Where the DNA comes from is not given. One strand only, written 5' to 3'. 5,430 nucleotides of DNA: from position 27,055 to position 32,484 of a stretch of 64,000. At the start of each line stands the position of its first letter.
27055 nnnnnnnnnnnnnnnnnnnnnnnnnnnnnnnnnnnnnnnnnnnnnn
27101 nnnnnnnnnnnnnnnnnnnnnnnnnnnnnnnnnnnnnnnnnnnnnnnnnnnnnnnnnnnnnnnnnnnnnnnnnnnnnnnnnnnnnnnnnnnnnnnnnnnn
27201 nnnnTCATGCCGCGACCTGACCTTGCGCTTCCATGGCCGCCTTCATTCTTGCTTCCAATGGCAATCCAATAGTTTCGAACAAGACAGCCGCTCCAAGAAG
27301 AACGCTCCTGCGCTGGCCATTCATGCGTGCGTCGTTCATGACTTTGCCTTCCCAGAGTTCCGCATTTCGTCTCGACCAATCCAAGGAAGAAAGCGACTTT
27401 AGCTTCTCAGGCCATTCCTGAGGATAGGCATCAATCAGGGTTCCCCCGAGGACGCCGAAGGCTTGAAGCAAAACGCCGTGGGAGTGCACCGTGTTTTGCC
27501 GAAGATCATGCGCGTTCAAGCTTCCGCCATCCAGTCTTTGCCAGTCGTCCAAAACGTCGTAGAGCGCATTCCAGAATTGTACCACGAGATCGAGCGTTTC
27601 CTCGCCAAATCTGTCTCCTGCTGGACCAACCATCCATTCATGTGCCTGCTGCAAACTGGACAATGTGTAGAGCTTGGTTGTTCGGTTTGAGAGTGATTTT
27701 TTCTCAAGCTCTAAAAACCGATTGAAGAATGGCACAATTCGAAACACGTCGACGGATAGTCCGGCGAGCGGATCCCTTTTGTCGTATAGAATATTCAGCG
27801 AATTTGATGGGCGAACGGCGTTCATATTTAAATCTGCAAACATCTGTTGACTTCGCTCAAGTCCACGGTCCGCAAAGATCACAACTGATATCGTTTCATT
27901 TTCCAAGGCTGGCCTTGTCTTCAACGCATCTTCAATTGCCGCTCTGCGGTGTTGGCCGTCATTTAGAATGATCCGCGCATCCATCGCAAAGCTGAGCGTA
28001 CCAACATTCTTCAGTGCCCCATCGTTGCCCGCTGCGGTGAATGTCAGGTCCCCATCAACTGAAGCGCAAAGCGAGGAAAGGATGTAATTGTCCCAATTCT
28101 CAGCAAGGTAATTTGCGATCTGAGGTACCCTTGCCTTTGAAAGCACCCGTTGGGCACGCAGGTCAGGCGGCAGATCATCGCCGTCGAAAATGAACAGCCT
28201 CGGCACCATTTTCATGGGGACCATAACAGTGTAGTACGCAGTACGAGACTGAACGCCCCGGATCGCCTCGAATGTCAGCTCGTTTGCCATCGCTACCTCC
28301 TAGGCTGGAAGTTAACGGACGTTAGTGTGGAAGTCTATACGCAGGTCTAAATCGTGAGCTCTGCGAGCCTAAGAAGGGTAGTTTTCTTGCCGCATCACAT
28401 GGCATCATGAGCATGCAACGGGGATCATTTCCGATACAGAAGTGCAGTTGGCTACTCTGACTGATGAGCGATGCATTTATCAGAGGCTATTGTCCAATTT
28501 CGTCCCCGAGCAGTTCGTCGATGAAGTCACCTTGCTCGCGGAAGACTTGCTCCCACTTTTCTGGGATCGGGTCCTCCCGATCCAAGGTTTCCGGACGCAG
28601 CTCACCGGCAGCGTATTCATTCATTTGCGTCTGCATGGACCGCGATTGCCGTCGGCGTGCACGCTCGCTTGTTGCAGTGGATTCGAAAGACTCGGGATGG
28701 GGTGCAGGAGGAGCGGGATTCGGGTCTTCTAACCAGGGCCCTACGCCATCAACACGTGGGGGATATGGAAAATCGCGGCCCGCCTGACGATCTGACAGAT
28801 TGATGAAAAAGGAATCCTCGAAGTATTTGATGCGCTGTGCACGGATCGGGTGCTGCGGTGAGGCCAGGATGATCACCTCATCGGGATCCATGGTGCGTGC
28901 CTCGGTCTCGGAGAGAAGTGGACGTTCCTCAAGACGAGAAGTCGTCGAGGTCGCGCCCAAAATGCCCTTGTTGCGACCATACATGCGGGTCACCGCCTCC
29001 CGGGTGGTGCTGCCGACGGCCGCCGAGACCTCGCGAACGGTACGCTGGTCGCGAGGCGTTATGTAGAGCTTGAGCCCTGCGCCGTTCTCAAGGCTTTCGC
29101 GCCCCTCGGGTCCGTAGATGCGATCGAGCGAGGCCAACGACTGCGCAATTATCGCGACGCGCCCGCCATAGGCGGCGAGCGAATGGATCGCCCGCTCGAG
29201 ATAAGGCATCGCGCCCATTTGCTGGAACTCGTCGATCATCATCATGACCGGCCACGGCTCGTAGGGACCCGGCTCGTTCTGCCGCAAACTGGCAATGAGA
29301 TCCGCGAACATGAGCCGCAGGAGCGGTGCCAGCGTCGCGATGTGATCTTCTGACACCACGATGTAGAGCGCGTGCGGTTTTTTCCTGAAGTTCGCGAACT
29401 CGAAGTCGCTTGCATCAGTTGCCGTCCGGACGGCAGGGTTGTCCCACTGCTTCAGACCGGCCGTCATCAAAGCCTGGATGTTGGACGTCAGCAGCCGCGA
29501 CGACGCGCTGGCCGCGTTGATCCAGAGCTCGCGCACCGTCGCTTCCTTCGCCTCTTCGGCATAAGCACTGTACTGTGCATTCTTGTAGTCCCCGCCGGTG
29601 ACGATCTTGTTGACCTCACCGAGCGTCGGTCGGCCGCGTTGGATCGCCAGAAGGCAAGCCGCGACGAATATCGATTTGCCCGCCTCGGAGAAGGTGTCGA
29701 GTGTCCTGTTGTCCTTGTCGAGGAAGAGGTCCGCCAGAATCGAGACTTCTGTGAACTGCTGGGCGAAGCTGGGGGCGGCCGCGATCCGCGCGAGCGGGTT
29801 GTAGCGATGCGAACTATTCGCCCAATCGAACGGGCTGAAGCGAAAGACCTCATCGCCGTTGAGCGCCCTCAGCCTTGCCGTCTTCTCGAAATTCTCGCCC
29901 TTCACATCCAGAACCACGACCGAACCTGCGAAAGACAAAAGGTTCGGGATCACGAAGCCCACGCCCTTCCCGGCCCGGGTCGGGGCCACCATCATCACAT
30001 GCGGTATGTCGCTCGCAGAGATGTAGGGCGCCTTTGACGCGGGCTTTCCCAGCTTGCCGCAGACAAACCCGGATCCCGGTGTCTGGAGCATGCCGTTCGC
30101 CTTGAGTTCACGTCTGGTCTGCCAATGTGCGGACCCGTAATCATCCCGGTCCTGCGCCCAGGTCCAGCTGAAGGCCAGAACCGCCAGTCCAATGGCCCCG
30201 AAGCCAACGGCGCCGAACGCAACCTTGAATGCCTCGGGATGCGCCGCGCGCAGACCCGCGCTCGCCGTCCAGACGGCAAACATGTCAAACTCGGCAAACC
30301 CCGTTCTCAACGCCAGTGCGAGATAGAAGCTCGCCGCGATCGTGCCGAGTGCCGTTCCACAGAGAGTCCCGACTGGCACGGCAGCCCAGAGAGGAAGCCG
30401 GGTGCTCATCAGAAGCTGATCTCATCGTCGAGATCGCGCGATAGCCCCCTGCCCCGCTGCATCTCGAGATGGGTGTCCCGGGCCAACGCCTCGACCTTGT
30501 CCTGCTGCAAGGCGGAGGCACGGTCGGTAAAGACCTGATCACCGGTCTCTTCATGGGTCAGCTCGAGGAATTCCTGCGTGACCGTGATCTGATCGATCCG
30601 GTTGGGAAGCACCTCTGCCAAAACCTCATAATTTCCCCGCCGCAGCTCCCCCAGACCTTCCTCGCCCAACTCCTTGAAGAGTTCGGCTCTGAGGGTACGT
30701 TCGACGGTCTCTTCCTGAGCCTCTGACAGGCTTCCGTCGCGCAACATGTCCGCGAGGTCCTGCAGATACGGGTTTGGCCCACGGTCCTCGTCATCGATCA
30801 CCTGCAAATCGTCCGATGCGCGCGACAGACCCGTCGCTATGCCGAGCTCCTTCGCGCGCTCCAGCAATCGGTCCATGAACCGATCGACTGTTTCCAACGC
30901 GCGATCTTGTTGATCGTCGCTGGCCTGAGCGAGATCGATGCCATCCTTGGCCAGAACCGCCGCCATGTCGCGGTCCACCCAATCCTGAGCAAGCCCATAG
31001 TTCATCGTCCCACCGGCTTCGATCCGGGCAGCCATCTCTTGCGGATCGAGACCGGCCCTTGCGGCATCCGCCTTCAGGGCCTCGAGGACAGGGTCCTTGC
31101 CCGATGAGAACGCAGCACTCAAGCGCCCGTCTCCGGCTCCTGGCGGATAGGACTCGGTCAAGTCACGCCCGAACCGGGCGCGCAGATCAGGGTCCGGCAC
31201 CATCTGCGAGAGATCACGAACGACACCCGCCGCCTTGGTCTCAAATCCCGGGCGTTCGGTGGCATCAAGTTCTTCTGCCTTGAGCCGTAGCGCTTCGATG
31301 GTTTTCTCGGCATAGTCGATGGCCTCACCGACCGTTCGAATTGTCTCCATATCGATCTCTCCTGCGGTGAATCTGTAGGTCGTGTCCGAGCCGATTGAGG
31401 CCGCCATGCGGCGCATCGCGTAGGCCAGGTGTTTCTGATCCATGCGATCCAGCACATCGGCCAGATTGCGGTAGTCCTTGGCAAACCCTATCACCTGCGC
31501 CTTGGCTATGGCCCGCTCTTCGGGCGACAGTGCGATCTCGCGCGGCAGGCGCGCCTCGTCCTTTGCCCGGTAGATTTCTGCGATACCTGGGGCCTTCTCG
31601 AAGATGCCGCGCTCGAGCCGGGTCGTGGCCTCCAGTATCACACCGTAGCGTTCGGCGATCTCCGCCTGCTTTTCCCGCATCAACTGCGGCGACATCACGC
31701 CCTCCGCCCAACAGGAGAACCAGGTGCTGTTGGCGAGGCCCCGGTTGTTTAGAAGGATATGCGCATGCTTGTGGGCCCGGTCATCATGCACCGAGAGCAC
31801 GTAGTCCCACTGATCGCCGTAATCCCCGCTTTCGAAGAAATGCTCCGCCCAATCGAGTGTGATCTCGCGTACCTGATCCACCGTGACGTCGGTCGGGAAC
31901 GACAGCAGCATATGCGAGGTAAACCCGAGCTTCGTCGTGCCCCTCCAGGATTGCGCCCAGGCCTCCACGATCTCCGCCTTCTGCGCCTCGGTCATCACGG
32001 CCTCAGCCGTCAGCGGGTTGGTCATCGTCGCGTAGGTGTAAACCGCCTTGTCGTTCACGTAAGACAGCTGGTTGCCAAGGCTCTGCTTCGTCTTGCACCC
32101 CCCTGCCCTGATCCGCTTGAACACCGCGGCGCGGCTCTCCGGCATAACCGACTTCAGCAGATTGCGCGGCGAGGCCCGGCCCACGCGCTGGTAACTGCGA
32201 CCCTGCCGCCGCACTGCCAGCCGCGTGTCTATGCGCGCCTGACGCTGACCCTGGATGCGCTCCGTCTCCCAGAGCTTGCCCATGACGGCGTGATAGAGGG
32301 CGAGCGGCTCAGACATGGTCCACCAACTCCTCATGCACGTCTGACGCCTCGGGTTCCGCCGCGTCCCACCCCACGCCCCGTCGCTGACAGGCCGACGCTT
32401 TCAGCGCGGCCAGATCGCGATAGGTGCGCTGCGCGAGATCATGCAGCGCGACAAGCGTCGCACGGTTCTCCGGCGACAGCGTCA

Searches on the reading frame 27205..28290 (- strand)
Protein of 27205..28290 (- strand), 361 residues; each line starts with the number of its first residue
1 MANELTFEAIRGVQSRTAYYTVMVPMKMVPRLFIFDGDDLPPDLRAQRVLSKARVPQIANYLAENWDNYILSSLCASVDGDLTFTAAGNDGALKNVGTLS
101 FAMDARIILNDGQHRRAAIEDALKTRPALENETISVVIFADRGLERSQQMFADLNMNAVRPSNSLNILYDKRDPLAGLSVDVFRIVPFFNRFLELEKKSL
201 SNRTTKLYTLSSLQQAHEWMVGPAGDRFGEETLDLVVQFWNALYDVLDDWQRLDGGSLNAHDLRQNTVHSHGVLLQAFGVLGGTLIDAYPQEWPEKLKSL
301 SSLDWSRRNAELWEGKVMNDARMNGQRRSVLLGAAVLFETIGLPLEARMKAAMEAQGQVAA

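Call 7: search_protein_families(library=ncbifam, proteins=[window:27205-28290:-], max_evalue=0.001)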
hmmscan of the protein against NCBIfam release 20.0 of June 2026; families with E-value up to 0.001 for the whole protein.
window:27205-28290:- (361 aa): 2 families
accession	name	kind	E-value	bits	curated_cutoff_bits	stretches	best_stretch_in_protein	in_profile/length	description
TIGR03233.1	DNA_S_dndB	equivalog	4.4e-121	404.3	328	1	4-351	3-350/355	DNA sulfur modification protein DndB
TIGR03187.1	DGQHR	domain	8.8e-76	255.3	58.85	1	9-285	1-275/276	DGQHR domain-containing protein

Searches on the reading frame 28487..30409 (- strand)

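Call 7: search_protein_families(library=ncbifam, proteins=[window:28487-30409:-], max_evalue=0.001)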
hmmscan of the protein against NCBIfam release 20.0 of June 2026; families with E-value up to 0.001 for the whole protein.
window:28487-30409:- (640 aa): 8 families
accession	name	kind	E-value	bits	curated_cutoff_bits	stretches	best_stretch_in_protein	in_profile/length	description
NF010424.0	PRK13850.1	equivalog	5.5e-115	385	681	1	11-553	11-553/670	type IV secretion system ATPase VirD4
NF010450.0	PRK13876.1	subfamily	5e-59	200.1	674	1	71-590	85-607/667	IncP-type conjugal transfer protein TraG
NF010472.0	PRK13897.1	equivalog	6.6e-54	183.5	728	1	84-537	114-558/657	type IV secretion system component VirD4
NF045973.1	conju_CD1115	equivalog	8e-48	163.4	250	1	136-530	25-436/442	VirD4-like conjugal transfer protein, CD1115 family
NF010453.0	PRK13880.1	subfamily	1.6e-40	139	586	1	60-507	80-561/630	conjugal transfer coupling protein TraG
NF010394.0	PRK13822.1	subfamily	1.4e-19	70.3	443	1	335-530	428-622/643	conjugal transfer coupling protein TraG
TIGR02767.1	TraG-Ti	equivalog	6.3e-16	58.3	686.2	1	365-531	446-610/623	Ti-type conjugative transfer system protein TraG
TIGR02759.1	TraD_Ftype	equivalog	6.4e-10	38.4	521.35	1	340-530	363-552/566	type IV conjugative transfer system coupling protein TraD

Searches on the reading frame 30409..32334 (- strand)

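Call 7: search_protein_families(library=ncbifam, proteins=[window:30409-32334:-], max_evalue=0.001)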
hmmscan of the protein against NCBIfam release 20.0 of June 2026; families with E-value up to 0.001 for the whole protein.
window:30409-32334:- (641 aa): 1 family
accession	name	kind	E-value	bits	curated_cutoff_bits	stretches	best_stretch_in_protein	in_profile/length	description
NF010437.0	PRK13863.1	equivalog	8e-21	75.1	623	1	64-255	1-199/446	T-DNA border endonuclease VirD2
